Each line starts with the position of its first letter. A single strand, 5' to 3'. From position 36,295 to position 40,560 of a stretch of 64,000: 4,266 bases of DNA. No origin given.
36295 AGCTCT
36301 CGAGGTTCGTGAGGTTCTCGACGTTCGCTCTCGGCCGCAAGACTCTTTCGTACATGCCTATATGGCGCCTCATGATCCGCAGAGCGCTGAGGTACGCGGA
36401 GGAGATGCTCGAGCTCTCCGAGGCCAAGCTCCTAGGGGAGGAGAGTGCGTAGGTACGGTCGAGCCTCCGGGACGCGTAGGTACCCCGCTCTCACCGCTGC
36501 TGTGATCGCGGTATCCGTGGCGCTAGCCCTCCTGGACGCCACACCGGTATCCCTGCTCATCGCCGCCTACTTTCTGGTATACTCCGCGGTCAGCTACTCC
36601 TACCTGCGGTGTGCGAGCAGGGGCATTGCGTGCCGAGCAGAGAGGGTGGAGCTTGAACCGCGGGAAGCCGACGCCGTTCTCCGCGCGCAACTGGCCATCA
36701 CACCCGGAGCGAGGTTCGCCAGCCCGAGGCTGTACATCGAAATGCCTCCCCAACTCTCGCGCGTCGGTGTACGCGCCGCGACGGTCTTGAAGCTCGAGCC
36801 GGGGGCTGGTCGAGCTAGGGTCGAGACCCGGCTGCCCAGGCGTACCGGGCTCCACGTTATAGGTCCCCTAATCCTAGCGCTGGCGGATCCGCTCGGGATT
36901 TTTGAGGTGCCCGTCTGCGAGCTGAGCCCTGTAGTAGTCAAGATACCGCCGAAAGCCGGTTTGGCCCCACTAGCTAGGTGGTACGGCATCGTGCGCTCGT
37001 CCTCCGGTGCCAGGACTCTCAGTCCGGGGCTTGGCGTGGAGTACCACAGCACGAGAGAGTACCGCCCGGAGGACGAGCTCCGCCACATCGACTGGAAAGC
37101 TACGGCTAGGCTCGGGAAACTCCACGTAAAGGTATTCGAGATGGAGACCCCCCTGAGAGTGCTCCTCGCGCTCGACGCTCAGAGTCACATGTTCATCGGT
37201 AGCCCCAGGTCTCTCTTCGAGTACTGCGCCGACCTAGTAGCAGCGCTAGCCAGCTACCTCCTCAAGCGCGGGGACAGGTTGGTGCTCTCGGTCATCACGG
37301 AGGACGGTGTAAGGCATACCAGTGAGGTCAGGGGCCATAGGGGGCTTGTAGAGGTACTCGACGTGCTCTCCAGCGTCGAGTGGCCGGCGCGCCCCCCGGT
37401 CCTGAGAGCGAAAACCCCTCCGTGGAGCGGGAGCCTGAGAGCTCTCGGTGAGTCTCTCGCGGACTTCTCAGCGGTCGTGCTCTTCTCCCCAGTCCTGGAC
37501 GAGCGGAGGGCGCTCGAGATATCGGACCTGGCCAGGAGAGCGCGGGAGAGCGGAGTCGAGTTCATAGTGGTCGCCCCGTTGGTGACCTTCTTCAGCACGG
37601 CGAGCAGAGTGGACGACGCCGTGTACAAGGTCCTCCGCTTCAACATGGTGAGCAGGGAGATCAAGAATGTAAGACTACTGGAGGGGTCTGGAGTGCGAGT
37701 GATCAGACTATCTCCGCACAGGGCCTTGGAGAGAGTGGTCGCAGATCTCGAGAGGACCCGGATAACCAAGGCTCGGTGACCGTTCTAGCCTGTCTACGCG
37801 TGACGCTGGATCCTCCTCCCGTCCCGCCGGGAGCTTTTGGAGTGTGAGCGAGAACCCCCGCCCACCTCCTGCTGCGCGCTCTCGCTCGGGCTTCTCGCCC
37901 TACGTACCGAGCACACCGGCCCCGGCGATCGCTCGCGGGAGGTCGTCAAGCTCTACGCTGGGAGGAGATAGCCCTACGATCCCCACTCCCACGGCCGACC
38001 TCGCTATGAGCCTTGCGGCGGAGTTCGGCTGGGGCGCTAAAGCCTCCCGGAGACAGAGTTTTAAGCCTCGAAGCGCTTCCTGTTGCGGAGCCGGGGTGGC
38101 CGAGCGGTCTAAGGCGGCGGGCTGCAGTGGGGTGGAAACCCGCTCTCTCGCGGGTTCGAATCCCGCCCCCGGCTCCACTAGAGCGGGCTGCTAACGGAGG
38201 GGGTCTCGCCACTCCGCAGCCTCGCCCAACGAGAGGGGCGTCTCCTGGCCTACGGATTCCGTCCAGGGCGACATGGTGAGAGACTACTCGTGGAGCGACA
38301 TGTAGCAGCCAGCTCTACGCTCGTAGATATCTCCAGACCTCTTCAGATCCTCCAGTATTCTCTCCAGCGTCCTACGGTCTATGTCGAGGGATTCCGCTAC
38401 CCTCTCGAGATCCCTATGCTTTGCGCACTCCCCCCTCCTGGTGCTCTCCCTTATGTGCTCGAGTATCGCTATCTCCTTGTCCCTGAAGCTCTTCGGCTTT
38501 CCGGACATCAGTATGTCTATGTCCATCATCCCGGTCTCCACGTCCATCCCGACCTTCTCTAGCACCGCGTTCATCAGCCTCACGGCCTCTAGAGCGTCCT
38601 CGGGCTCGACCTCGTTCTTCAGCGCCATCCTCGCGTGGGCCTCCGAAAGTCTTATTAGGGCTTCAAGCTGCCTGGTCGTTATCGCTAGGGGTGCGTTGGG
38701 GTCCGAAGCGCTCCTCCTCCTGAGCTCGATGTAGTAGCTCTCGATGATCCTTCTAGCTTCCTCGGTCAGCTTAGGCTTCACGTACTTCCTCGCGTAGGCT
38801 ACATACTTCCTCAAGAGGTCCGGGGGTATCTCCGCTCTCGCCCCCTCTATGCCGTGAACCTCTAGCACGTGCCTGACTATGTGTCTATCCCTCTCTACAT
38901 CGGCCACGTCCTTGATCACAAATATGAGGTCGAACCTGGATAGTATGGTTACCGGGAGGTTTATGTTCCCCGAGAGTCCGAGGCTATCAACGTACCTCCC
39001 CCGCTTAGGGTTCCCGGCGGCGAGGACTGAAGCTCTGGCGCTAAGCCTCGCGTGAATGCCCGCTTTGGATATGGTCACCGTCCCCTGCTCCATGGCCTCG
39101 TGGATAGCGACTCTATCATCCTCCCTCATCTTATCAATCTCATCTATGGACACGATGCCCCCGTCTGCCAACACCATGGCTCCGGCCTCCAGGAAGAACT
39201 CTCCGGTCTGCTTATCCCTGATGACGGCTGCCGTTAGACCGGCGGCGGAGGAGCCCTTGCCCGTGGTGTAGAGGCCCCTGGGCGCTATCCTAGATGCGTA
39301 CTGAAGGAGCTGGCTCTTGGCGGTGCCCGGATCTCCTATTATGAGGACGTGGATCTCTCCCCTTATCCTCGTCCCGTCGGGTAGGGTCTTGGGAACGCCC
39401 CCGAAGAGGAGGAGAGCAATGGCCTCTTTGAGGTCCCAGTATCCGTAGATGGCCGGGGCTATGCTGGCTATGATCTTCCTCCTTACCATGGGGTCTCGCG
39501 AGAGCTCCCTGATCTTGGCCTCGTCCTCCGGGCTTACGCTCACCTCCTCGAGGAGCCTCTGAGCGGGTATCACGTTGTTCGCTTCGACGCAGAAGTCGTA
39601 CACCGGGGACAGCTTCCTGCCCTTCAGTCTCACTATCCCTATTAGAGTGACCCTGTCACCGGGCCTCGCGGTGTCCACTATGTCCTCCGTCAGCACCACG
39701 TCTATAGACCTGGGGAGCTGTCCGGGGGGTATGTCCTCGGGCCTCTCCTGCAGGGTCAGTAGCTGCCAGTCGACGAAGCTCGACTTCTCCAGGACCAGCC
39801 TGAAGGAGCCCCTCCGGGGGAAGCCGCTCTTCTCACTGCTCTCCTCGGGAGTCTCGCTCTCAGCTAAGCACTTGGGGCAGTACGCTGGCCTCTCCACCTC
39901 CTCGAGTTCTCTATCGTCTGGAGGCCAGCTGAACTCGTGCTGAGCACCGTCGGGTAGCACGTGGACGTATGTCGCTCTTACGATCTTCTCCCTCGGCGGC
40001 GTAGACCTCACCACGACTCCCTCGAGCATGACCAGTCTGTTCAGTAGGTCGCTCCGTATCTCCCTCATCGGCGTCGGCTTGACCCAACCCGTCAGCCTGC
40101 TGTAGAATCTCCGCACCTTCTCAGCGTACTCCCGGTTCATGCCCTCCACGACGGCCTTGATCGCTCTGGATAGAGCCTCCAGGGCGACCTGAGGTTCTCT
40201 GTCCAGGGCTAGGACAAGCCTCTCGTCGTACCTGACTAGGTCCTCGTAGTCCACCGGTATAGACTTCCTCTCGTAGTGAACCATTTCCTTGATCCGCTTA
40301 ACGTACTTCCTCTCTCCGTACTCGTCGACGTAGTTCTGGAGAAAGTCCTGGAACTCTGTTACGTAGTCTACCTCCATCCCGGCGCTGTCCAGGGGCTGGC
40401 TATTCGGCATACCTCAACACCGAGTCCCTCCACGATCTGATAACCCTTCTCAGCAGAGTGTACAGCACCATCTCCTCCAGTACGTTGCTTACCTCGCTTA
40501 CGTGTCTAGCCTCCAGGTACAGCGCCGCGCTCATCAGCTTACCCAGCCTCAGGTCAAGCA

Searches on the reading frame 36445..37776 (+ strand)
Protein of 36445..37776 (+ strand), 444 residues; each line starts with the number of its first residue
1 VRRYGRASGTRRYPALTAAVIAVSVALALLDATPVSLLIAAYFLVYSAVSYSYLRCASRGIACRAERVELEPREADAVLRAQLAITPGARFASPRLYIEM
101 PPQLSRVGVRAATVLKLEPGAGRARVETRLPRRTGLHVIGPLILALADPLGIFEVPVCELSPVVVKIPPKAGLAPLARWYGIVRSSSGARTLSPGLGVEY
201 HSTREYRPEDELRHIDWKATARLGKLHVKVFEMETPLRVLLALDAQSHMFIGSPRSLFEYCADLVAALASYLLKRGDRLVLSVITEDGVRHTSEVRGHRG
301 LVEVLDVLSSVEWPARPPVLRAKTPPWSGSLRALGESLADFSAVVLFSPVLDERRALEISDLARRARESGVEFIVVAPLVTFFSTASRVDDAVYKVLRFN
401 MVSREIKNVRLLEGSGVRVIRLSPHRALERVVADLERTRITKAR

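Call 44: search_protein_families(library=pfam, proteins=[window:36445-37776:+], max_evalue=0.001)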
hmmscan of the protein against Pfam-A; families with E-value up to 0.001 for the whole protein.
window:36445-37776:+ (444 aa): 1 family
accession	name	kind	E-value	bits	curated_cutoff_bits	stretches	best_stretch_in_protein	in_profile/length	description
PF01882.25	DUF58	-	4.3e-18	65.8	23.4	1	203-365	2-156/216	Protein of unknown function DUF58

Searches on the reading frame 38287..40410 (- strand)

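Call 58: search_protein_families(library=pfam, proteins=[window:38287-40410:-], max_evalue=0.0001)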
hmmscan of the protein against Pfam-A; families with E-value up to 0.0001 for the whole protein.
window:38287-40410:- (708 aa): 8 families
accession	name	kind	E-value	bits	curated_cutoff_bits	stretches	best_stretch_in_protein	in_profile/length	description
PF00493.29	MCM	-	1.3e-95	319.2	23.3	1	297-519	2-224/224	MCM P-loop domain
PF17855.7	MCM_lid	-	1.4e-28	99.7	27.4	1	531-616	1-86/87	MCM AAA-lid domain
PF17207.9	MCM_OB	-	1.5e-28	99.5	24.8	1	115-262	2-124/126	MCM OB domain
PF14551.11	MCM_N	-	5e-19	69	24.9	1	18-107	2-94/95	MCM N-terminal domain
PF21100.3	MCM_C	-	1.5e-07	31.6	27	1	641-703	2-61/64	MCM protein C-terminal winged helix-turn-helix domain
PF01078.27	Mg_chelatase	-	2.7e-07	30.6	20.3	1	407-472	97-162/207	Magnesium chelatase, subunit ChlI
PF07728.20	AAA_5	-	1.2e-05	25.7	22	1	354-470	1-125/139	AAA domain (dynein-related subfamily)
PF07726.17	AAA_3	-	2e-05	24.9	27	1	354-469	1-113/131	ATPase family associated with various cellular activities (AAA)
